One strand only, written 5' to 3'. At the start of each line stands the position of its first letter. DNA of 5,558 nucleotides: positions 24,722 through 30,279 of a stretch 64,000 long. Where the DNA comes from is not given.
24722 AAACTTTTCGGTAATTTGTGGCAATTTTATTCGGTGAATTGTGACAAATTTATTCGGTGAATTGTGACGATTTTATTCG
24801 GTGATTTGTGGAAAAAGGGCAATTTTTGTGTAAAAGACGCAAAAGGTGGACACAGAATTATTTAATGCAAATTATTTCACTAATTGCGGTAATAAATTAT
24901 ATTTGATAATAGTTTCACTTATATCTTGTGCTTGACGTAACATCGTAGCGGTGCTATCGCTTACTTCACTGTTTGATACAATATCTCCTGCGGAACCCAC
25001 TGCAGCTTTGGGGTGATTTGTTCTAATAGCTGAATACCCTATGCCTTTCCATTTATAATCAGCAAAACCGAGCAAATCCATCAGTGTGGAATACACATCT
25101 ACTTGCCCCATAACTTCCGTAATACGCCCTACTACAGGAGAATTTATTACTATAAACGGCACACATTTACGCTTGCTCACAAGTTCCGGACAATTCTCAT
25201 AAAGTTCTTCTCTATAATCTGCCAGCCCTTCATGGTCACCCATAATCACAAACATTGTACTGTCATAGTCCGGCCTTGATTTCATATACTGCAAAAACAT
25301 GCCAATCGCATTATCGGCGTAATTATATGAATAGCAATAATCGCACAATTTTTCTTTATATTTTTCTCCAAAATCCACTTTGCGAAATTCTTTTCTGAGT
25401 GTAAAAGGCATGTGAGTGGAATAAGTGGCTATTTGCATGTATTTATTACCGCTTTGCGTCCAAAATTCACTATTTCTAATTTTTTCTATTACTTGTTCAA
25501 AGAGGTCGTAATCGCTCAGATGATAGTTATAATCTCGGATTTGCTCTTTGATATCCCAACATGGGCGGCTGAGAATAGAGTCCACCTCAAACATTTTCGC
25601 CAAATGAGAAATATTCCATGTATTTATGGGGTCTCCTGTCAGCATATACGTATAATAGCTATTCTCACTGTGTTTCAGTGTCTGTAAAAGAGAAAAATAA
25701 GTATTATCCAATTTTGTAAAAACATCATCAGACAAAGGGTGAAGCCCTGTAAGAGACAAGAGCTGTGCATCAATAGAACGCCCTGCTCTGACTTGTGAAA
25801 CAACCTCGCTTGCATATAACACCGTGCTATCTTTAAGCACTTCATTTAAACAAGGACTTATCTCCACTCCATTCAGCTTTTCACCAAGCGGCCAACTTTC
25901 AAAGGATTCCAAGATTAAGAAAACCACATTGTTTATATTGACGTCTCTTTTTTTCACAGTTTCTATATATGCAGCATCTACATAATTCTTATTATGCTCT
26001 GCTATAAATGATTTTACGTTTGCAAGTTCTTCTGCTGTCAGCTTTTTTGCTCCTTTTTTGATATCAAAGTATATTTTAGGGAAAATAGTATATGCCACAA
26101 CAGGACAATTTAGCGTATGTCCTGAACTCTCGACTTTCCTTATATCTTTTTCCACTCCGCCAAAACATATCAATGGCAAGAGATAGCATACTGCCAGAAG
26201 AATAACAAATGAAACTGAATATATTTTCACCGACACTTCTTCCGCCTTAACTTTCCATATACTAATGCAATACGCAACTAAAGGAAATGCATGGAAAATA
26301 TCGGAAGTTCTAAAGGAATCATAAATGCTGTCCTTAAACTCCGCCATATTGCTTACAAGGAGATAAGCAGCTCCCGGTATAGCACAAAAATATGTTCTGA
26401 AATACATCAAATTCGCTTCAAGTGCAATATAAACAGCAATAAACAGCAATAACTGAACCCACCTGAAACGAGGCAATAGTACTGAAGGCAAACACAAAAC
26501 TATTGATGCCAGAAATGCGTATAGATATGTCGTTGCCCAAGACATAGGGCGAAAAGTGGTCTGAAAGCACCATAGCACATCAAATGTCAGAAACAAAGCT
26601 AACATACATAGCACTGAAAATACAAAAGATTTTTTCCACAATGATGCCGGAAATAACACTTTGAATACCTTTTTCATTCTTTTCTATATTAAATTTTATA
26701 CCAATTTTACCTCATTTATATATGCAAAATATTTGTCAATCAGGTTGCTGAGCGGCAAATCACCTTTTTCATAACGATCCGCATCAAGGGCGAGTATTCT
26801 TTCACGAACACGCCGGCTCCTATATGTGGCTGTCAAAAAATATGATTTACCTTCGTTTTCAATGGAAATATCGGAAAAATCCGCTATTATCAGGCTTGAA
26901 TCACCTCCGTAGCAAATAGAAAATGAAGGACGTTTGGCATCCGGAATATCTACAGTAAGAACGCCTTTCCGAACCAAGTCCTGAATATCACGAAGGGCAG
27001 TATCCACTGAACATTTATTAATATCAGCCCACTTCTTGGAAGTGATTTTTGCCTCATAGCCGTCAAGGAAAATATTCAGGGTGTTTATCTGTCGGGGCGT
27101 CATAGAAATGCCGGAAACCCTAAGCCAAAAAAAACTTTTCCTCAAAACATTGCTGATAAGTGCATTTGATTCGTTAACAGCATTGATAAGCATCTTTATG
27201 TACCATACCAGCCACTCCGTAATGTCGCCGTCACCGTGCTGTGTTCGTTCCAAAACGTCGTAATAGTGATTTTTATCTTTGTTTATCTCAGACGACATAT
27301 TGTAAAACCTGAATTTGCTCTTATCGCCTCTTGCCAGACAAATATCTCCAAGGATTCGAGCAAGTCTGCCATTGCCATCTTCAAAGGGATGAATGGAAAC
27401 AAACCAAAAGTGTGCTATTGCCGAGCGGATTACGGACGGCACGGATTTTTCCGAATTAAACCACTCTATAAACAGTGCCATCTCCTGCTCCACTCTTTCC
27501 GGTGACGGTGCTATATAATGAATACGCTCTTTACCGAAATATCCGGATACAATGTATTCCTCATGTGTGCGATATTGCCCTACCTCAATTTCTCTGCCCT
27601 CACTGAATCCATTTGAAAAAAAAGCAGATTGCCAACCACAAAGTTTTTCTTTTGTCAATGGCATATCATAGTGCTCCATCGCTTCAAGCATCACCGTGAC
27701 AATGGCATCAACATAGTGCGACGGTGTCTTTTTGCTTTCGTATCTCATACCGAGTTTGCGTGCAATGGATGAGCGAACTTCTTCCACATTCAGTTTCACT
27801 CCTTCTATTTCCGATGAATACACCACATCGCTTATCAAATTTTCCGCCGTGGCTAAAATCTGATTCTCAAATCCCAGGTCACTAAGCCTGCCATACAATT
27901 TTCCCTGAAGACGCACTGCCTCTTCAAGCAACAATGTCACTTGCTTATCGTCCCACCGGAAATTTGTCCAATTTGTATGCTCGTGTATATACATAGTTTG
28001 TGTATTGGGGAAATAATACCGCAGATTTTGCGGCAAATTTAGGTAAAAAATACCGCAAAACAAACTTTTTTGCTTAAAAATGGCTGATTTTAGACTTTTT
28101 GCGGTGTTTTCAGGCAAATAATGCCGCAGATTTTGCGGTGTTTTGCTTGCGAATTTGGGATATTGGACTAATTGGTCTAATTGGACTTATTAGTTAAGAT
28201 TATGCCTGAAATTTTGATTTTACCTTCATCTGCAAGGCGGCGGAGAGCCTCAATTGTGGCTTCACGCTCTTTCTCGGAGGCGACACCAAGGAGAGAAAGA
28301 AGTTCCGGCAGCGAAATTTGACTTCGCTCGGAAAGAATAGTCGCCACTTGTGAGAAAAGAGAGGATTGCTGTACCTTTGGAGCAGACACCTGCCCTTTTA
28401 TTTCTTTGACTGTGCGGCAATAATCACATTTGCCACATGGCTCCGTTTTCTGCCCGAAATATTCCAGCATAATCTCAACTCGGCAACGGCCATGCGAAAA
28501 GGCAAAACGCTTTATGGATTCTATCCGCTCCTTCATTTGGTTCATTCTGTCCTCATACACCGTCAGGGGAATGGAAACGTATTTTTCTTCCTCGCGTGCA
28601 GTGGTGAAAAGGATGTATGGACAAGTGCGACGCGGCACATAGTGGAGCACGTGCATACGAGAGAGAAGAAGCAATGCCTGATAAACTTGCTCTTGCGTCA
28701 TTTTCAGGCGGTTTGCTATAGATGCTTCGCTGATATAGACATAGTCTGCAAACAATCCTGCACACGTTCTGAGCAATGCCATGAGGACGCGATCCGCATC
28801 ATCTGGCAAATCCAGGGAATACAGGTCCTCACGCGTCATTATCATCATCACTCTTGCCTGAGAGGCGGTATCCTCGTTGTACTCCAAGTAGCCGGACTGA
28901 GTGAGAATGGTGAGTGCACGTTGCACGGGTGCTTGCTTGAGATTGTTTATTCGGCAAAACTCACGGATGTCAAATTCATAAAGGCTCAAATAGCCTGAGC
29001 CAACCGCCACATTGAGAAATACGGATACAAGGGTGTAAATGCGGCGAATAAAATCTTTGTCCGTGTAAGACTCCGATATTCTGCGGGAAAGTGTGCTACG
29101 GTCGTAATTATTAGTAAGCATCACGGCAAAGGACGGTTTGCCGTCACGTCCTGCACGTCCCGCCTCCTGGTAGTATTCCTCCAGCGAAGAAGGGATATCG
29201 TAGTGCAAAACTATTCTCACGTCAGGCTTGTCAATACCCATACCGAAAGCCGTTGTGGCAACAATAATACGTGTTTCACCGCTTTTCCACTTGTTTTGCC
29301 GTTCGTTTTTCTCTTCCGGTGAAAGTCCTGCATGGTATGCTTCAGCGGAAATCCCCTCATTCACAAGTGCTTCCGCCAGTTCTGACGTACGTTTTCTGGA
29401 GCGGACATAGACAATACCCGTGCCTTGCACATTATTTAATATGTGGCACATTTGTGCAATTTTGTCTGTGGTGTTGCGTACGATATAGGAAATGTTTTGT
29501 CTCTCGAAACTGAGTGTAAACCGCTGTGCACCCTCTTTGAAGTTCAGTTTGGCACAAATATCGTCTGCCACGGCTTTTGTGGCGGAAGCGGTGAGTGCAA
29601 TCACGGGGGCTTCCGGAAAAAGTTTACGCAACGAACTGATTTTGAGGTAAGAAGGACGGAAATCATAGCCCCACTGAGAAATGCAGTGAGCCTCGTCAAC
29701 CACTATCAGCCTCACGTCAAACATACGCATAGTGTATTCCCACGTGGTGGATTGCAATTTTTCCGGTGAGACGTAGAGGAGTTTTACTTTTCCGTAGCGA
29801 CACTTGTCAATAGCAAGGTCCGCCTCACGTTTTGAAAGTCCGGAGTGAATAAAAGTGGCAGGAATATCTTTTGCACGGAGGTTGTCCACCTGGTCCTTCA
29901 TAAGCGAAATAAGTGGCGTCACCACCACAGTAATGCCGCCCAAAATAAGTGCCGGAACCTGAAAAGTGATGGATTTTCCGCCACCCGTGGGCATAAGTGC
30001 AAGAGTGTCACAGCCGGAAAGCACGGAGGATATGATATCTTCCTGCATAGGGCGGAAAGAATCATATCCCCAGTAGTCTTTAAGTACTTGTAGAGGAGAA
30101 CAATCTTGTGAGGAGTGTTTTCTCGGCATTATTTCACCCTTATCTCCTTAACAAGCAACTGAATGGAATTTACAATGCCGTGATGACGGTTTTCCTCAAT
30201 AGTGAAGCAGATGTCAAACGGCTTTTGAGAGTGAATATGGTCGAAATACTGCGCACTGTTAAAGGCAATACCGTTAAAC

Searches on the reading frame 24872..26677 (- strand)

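Call 59: search_protein_families(library=pfam, proteins=[window:24872-26677:-], max_evalue=0.00001)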
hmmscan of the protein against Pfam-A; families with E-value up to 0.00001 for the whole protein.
window:24872-26677:- (601 aa): 1 family
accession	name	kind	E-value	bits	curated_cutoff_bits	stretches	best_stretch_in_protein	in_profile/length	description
PF00884.28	Sulfatase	-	9.6e-16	58.4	25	1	250-537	2-300/301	Sulfatase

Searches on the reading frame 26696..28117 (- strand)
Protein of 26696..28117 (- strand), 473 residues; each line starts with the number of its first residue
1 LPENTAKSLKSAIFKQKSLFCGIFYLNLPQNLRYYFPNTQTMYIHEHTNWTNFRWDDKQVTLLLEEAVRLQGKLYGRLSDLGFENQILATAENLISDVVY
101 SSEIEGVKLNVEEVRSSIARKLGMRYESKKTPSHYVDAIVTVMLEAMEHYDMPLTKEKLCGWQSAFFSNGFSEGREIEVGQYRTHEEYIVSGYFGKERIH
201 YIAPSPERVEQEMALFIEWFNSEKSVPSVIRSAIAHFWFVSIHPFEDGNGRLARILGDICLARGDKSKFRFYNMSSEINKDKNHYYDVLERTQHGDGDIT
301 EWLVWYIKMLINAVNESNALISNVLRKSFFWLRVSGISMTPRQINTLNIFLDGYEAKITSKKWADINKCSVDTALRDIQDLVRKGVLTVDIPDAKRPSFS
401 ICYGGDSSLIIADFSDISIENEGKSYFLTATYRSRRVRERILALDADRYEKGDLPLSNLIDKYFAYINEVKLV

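Call 59: search_protein_families(library=pfam, proteins=[window:26696-28117:-], max_evalue=0.00001)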
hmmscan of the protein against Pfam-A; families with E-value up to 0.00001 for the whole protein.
window:26696-28117:- (473 aa): 2 families
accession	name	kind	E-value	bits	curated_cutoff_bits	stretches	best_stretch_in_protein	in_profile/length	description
PF13776.11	DUF4172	-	1.1e-27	96.6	25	1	43-124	1-82/82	Domain of unknown function (DUF4172)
PF02661.23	Fic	-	3.2e-17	63.6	24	1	153-260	1-92/93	Fic/DOC family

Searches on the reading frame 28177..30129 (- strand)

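Call 59: search_protein_families(library=pfam, proteins=[window:28177-30129:-], max_evalue=0.00001)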
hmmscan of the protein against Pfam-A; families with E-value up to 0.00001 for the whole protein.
window:28177-30129:- (650 aa): 3 families
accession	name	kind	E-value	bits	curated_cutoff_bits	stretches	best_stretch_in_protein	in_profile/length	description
PF00271.37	Helicase_C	-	3.7e-27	95.2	23.5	1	223-330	2-110/110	Helicase conserved C-terminal domain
PF00270.35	DEAD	-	1.3e-25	90.5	26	1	26-187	1-164/167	DEAD/DEAH box helicase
PF16124.10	RecQ_Zn_bind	-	1e-07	33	25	1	527-572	19-66/66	RecQ zinc-binding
